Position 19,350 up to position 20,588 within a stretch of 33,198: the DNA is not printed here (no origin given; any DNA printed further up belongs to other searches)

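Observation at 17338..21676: Uncharacterised four-gene cassette: short ANL ligase + NadE-like PP-loop enzyme + DltC-like carrier + AsnB amidotransferase at the head of the glycan operon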

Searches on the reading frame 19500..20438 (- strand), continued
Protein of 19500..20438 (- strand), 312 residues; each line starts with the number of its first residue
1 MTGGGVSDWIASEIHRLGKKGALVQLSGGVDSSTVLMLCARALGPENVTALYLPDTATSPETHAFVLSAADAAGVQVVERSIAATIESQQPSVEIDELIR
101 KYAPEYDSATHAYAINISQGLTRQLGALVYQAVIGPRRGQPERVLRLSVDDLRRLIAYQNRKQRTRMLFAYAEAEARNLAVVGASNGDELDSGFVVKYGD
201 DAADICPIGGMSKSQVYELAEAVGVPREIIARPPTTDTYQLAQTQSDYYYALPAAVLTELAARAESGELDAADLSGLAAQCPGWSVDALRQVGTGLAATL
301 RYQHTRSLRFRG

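Call 46: search_solved_structures(query=window:19500-20438:-, max_evalue=1e-10, show_alignments=3)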
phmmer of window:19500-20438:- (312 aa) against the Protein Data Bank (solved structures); distinct sequences matched with E-value up to 1e-10: 10.
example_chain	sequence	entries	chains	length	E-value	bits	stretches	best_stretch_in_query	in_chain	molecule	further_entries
2e18_A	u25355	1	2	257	5.5e-21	78.6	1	160-247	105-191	NH(3)-dependent NAD(+) synthetase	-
1xng_A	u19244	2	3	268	5.1e-20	75.4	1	162-275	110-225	NH(3)-dependent NAD(+) synthetase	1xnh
3fiu_A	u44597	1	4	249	8.1e-18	68.2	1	150-247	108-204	NH(3)-dependent NAD(+) synthetase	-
3p52_A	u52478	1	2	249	3.1e-16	62.9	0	154-248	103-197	NH(3)-dependent NAD(+) synthetase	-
4xfd_A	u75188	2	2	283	1.8e-14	57.2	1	157-243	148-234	NH(3)-dependent NAD(+) synthetase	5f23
3dpi_A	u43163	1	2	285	2.3e-14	56.8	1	156-247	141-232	NAD+ synthetase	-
5wp0_A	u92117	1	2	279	4.8e-13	52.5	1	149-247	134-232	NH(3)-dependent NAD(+) synthetase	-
1ee1_A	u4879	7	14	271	4.3e-12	49.4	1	160-247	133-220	NH(3)-DEPENDENT NAD(+) SYNTHETASE | NAD SYNTHETASE | PROTEIN (NAD SYNTHETASE)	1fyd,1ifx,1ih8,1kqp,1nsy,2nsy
3q4g_A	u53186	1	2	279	7.6e-12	48.6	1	158-247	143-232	NH(3)-dependent NAD(+) synthetase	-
6kv3_A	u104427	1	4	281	9e-12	48.3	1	159-238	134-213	NH(3)-dependent NAD(+) synthetase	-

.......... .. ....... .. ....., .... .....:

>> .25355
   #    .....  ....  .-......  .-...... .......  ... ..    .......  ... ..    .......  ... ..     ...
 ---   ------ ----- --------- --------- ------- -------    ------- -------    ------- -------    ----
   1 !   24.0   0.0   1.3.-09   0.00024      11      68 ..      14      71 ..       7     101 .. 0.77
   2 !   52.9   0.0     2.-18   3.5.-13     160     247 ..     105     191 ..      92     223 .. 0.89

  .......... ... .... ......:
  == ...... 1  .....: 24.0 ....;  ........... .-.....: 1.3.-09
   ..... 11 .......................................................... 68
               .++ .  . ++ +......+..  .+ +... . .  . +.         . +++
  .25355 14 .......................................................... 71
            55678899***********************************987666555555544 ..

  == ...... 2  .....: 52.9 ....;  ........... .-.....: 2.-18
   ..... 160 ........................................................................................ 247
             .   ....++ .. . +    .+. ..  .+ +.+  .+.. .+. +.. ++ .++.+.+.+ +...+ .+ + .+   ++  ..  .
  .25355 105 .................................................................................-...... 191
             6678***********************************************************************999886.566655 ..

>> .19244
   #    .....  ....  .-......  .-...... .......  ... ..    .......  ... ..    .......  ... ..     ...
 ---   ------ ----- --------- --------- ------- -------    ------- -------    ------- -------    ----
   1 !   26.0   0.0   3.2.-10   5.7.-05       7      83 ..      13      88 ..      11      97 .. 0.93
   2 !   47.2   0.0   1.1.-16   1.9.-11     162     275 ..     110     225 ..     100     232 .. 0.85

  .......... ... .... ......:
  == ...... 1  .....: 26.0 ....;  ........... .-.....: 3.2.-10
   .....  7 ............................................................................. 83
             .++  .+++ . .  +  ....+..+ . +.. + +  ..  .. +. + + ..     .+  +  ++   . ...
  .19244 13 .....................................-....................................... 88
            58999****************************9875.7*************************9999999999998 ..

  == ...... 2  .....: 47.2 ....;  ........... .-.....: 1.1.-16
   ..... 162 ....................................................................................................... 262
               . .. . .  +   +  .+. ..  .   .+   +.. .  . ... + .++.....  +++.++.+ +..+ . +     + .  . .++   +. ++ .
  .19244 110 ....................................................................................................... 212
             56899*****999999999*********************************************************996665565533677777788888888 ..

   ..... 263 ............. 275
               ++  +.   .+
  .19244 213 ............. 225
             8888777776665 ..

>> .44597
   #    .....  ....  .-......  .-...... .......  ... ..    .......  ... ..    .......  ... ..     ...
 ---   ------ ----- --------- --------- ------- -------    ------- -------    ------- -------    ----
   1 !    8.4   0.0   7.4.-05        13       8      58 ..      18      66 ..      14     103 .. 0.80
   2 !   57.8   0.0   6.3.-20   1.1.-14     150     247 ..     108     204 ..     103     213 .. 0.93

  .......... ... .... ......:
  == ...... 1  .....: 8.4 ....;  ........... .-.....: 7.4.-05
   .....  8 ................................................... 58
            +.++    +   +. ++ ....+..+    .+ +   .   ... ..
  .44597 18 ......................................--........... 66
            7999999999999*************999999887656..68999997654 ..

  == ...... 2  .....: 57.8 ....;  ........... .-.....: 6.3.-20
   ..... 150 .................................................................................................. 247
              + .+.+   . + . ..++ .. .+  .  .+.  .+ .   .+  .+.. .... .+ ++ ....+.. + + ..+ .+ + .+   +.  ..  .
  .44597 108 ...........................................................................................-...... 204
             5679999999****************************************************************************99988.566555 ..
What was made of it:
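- On NAD+ synthetase (NadE) sequence family: The core aligns to solved NadE structures (call 46).
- Closest known: NH3-dependent NAD+ synthetase. Same: The PP-loop and catalytic core are conserved (call 46).
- The catalytic core residues are those of ammonia-dependent NadE (call 46).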

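Call 47: find_encoding_contigs(protein=P0170, flank=8000, max_places=1)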
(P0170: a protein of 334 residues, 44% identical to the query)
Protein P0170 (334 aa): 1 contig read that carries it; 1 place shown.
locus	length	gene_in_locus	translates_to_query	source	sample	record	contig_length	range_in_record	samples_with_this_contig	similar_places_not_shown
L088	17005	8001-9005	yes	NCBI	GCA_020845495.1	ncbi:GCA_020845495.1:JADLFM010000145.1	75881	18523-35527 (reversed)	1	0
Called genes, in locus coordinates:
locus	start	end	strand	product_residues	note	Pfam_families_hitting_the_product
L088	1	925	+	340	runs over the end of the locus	PF01408:GFO_IDH_MocA, PF22725:GFO_IDH_MocA_C3, PF02894:GFO_IDH_MocA_C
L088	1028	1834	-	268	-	PF03372:Exo_endo_phos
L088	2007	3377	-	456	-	PF00884:Sulfatase, PF16347:SGSH_C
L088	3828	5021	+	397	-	PF13439:Glyco_transf_4, PF13579:Glyco_trans_4_4, PF20706:GT4-conflict (weak), PF00534:Glycos_transf_1, PF13692:Glyco_trans_1_4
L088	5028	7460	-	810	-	PF00041:fn3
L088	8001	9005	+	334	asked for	PF02540:NAD_synthase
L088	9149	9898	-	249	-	PF13578:Methyltransf_24 (weak)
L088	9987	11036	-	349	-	PF13506:Glyco_transf_21 (weak), PF13641:Glyco_tranf_2_3, PF00535:Glycos_transf_2, PF10111:Glyco_tranf_2_2, PF13632:Glyco_trans_2_3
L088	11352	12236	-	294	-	PF12911:OppC_N, PF00528:BPD_transp_1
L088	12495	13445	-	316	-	PF19300:BPD_transp_1_N, PF00528:BPD_transp_1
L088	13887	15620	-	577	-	PF00496:SBP_bac_5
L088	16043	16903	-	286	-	PF05721:PhyH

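Call 48: find_encoding_contigs(protein=P0145, flank=8000, max_places=1)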
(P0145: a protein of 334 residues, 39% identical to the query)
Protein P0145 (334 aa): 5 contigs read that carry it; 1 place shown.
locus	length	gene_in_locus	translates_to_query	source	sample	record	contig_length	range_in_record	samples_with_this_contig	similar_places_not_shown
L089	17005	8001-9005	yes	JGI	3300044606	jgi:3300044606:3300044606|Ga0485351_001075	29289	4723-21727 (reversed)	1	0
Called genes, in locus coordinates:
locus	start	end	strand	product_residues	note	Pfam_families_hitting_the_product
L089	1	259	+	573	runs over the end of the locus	PF02310:B12-binding (faint), PF04055:Radical_SAM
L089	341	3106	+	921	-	PF15892:BNR_4 (faint), PF13088:BNR_2 (faint)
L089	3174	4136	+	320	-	PF01073:3Beta_HSD, PF01370:Epimerase, PF02719:Polysacc_synt_2, PF04321:RmlD_sub_bind, PF05368:NmrA (weak), PF13460:NAD_binding_10, PF16363:GDP_Man_Dehyd, PF07993:NAD_binding_4 (weak), +1 more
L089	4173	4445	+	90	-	PF00550:PP-binding (weak)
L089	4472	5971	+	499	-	PF00501:AMP-binding, PF13193:AMP-binding_C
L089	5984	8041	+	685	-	PF13522:GATase_6, PF13537:GATase_7, PF00733:Asn_synthase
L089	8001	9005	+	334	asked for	PF02540:NAD_synthase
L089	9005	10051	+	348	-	PF01757:Acyl_transf_3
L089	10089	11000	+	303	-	-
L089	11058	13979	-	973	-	PF01011:PQQ (faint), PF13360:PQQ_2, PF13570:Beta-prop_ACSF4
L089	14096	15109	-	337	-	-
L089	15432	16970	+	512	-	PF13088:BNR_2 (faint)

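Call 71: find_related_loci(query=A4, collection=metagenome_contigs, flank=8000)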
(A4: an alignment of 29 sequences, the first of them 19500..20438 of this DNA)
Query A4 (312 aa) in metagenome_contigs; peptide patterns used: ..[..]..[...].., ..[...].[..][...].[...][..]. (x = any residue, [..] = any of these).
600 stretches matched a pattern (row limit reached: there are more); 558 encode a relative of the query (tblastn E <= 1e-3); the best 80 are kept; 80 distinct loci.
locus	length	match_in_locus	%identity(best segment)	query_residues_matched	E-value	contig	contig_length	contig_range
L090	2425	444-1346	69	9-309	1e-146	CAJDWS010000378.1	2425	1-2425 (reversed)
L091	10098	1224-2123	67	9-309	2e-131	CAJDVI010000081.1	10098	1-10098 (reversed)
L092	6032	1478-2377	67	9-309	1e-131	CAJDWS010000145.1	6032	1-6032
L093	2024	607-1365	38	14-267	2e-55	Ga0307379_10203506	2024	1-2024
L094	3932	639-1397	38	14-267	4e-53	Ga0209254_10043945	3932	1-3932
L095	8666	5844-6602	37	14-267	1e-52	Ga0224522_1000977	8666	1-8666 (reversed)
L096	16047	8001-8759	38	14-267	1e-52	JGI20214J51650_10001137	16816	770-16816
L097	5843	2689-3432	39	6-253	3e-52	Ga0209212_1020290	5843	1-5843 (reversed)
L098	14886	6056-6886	37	21-299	1e-51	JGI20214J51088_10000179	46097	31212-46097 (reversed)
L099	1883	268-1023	38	15-267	9e-53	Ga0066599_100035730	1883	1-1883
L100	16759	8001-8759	36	14-267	4e-51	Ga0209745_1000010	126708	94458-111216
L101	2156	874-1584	43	14-253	2e-51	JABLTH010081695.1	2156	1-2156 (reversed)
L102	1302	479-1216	43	6-253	9e-53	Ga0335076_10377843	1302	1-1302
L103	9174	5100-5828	38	14-257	2e-50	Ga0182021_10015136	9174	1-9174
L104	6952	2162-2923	37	6-260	2e-50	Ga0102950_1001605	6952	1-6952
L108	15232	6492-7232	39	6-253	5e-50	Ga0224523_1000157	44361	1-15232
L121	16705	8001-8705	40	19-253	2e-48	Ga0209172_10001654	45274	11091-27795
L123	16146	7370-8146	40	9-267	1e-48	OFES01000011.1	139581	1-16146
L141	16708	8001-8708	41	15-253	1e-47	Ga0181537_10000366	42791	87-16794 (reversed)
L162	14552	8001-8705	38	17-252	7e-47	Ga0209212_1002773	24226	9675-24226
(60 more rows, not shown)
